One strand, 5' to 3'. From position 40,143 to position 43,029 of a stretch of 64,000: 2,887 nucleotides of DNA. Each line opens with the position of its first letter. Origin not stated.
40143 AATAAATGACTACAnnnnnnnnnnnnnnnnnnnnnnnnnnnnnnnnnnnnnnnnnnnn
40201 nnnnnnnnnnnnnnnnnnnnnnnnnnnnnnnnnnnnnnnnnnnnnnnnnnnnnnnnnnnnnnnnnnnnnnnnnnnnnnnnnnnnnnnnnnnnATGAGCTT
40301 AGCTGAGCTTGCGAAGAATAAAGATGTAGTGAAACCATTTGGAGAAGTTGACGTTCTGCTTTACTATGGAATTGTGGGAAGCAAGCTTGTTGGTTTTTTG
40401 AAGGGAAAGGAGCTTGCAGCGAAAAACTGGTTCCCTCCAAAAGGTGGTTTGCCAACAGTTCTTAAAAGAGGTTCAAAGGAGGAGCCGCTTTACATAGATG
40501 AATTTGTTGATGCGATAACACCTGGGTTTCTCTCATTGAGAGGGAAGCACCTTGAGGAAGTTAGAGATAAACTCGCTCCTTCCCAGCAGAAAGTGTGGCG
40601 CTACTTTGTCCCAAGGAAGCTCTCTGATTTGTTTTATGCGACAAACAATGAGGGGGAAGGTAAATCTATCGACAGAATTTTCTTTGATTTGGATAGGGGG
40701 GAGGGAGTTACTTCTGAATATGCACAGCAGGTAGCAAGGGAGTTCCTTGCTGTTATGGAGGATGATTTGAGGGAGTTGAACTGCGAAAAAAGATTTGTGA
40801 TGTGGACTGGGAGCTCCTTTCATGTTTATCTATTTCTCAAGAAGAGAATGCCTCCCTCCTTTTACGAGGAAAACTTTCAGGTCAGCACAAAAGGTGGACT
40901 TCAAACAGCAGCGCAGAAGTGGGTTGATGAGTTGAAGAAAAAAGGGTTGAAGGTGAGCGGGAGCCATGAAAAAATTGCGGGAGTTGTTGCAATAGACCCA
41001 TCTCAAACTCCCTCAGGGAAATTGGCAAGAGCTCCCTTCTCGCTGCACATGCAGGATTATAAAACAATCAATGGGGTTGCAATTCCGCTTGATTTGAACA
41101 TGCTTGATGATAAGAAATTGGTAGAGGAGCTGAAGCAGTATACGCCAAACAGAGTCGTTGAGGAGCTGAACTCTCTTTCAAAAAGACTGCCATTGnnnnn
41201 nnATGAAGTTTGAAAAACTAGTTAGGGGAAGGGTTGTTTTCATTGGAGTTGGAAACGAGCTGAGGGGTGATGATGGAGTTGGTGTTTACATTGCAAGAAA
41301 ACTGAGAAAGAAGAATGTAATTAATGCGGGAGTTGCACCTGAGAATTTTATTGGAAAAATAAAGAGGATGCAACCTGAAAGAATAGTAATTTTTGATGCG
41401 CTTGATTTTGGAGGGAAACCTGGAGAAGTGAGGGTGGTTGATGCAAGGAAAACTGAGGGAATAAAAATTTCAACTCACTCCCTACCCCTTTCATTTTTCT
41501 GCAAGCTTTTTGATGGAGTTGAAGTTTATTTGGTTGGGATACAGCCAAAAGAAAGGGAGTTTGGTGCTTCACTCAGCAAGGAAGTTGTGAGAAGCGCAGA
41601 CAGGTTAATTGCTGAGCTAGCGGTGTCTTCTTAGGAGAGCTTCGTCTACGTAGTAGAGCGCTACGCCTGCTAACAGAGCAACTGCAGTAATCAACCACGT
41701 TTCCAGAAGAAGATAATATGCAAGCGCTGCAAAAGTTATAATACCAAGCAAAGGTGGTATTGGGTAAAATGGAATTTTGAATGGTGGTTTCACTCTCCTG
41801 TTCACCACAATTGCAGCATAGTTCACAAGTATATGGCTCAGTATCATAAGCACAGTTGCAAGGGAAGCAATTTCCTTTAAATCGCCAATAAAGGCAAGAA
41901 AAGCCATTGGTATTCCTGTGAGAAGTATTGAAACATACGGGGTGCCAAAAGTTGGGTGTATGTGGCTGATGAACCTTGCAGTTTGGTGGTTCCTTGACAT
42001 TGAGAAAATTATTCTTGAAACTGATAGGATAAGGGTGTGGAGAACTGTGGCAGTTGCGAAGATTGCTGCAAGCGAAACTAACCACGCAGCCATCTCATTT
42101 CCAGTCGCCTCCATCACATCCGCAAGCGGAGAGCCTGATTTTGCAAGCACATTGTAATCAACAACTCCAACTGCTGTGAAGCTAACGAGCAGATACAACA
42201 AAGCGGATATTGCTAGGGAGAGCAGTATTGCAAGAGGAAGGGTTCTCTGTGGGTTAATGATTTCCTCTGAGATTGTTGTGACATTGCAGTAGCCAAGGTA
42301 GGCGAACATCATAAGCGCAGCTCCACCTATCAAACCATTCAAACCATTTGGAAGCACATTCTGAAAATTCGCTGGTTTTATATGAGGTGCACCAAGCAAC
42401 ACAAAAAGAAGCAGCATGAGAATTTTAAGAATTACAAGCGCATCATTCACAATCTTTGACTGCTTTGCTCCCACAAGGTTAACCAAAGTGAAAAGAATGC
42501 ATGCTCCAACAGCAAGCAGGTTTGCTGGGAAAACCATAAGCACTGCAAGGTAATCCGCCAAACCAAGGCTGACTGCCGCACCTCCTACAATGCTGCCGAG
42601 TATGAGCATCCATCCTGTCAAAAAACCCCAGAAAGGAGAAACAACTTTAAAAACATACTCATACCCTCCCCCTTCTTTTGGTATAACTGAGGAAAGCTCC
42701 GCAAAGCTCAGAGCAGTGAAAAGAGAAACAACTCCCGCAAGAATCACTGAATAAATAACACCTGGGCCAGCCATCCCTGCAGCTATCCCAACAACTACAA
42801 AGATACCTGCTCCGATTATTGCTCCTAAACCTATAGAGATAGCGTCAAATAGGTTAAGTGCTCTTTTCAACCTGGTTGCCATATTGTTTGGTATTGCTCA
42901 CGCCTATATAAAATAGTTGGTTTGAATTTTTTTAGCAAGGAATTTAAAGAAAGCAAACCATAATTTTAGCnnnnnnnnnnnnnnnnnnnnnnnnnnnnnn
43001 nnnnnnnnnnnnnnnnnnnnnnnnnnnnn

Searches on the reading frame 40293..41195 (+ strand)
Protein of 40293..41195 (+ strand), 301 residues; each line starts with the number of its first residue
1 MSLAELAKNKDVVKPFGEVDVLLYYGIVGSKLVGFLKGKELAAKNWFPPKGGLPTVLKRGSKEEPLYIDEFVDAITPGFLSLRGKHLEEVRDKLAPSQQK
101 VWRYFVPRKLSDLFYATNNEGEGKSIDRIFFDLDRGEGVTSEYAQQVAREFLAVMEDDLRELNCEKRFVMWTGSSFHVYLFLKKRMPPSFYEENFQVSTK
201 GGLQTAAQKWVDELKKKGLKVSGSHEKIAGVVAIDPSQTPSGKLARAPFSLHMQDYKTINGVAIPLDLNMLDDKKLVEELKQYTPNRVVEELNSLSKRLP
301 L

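Call 91: search_protein_families(library=pfam, proteins=[window:40293-41195:+], max_evalue=0.0001)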
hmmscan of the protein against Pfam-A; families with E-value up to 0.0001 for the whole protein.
window:40293-41195:+ (301 aa): 1 family
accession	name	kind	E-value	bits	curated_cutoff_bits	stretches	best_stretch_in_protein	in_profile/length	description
PF21686.3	LigD_Prim-Pol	-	1.9e-06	28.1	27.4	1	122-292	96-247/254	LigD, primase-polymerase domain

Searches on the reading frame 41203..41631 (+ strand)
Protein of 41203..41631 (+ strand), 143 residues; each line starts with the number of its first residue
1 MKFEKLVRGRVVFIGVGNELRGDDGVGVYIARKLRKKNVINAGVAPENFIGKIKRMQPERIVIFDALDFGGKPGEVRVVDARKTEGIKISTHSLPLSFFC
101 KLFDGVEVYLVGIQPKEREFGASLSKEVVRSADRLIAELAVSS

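Call 91: search_protein_families(library=pfam, proteins=[window:41203-41631:+], max_evalue=0.0001)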
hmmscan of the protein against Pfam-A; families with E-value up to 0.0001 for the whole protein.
window:41203-41631:+ (143 aa): 1 family
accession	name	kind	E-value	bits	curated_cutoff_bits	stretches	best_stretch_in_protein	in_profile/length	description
PF01750.23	HycI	-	2.8e-17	63.2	23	1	35-139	12-127/130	Hydrogenase maturation protease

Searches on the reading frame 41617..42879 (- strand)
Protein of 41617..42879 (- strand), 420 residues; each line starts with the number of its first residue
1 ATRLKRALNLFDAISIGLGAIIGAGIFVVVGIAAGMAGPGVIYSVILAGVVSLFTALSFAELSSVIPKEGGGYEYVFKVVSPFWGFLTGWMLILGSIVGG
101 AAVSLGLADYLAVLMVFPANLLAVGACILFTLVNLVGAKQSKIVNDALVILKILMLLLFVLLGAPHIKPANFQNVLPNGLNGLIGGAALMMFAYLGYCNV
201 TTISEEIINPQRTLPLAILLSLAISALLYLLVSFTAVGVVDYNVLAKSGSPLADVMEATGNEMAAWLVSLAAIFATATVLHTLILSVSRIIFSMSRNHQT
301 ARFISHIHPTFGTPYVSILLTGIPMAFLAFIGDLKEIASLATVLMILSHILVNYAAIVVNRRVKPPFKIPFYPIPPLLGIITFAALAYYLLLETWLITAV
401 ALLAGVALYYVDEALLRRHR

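Call 91: search_protein_families(library=pfam, proteins=[window:41617-42879:-], max_evalue=0.0001)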
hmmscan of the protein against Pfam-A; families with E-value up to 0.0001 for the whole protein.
window:41617-42879:- (420 aa): 3 families
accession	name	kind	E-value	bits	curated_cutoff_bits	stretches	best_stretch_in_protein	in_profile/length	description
PF13520.12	AA_permease_2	-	6.4e-51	174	27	1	8-389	1-403/427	Amino acid permease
PF00324.27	AA_permease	-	2.3e-40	139.1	24.6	1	13-397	2-424/470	Amino acid permease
PF03845.19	Spore_permease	-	8.2e-08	31.9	23.4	1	13-282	7-283/321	Spore germination protein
